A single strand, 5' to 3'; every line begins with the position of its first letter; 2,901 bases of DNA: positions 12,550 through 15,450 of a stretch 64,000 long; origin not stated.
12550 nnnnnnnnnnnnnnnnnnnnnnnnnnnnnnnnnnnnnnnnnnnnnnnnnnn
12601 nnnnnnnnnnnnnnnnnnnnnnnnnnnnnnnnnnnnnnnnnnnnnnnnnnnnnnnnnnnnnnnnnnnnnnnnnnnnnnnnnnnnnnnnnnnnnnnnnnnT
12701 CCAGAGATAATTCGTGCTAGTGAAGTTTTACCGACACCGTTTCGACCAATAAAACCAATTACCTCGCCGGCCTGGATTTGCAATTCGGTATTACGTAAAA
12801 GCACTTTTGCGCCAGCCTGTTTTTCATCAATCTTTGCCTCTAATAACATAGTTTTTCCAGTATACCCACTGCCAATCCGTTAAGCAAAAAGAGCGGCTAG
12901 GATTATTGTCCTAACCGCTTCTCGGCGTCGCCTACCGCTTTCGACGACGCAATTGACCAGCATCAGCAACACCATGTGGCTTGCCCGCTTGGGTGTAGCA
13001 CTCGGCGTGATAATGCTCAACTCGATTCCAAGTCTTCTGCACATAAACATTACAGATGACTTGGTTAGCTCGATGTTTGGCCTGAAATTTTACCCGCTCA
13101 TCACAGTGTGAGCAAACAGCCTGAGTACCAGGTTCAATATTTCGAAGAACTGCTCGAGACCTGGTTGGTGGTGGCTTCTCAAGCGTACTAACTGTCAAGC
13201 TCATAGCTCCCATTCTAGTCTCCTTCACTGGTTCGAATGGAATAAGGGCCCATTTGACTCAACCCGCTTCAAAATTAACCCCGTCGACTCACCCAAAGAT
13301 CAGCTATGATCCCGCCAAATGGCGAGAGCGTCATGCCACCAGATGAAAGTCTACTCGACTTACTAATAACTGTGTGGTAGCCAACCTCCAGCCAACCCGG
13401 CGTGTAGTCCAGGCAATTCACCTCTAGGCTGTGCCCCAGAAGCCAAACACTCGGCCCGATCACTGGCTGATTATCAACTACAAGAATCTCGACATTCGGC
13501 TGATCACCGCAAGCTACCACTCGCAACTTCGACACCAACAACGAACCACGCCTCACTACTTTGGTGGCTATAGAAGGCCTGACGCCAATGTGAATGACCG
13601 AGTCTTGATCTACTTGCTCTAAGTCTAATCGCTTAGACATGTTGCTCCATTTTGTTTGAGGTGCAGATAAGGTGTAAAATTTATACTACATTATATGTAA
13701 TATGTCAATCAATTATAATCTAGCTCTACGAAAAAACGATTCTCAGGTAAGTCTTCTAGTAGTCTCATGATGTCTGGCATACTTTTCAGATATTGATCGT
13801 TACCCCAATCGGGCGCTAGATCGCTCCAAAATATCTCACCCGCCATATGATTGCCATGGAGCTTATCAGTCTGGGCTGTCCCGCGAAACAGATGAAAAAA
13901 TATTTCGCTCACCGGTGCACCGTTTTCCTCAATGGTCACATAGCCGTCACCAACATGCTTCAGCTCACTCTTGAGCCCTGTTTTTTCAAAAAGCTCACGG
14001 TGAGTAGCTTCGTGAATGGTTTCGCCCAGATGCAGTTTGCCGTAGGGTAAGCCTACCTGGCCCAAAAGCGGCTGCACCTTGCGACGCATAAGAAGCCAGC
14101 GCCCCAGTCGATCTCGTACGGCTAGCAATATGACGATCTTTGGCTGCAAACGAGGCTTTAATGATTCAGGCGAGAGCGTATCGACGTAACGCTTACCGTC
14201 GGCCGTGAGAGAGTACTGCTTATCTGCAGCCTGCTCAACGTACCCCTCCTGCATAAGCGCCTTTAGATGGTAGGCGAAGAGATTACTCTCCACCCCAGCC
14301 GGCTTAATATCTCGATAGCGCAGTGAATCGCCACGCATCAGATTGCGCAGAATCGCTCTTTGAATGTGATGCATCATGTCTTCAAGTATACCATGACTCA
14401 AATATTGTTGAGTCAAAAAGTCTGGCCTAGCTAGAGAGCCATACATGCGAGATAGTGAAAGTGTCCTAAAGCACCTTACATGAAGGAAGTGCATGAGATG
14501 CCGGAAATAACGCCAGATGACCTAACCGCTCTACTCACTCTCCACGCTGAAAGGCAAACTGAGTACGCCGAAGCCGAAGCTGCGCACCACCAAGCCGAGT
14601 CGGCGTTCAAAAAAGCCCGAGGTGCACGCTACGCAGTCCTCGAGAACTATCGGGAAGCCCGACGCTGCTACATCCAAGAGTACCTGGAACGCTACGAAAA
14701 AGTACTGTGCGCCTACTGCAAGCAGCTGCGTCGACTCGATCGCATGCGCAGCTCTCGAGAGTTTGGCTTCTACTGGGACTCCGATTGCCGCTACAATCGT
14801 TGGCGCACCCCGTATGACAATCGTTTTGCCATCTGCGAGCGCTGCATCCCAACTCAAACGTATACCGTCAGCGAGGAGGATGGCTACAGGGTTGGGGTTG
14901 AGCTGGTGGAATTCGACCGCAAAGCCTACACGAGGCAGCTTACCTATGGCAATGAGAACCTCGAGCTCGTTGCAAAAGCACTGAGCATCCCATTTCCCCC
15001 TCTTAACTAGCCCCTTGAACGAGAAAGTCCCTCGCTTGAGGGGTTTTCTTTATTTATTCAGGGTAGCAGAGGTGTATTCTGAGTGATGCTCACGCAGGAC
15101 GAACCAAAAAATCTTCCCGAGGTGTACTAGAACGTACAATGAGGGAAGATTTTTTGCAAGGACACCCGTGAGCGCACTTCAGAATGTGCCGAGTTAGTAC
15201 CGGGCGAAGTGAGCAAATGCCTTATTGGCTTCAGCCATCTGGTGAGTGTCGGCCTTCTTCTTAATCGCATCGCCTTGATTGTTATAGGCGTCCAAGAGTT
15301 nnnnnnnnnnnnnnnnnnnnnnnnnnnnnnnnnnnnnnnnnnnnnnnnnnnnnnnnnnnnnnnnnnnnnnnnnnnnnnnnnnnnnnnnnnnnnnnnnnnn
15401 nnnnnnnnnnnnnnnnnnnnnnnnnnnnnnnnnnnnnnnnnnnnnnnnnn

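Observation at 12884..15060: GC-elevated four-gene cassette (wHTH-Nudix + two Cys/His-rich small proteins) inserted inside the str operon between rpsG and fusA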

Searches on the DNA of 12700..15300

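Call 90: search_rna_families(source=window, start=12700, end=15300, threshold=evalue, max_evalue=1)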
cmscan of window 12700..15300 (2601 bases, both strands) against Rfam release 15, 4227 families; matches with E-value up to 1: 0.
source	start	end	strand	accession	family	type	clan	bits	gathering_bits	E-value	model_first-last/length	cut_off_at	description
